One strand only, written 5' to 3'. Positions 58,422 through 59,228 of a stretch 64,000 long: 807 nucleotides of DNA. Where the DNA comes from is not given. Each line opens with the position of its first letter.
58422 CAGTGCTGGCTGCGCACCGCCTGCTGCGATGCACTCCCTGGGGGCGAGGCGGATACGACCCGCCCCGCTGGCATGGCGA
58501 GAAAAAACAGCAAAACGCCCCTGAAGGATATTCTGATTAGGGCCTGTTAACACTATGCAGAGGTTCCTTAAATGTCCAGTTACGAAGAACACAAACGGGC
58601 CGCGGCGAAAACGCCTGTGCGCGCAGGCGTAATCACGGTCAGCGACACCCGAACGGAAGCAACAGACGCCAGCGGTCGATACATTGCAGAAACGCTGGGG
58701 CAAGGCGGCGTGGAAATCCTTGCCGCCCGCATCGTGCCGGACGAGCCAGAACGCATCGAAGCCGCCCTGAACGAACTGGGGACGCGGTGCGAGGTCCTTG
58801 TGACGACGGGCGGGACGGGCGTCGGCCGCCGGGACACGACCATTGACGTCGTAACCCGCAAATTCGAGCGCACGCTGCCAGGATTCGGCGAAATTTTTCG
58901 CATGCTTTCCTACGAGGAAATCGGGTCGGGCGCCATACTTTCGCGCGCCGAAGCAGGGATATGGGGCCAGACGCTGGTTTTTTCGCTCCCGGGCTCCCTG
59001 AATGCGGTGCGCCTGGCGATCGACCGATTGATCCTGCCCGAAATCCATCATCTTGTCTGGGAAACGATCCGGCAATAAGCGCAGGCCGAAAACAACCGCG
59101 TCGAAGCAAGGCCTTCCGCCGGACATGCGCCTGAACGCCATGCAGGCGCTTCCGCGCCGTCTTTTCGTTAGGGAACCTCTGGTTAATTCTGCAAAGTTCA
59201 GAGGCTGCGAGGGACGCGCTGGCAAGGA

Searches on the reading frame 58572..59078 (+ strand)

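Call 37: search_protein_families(library=pfam, proteins=[window:58572-59078:+], max_evalue=0.01)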
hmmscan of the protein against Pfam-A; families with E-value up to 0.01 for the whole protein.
window:58572-59078:+ (168 aa): 1 family
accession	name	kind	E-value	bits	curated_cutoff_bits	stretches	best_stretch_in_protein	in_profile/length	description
PF00994.29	MoCF_biosynth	-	5.2e-33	114.2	26.6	1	19-160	1-144/144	Probable molybdopterin binding domain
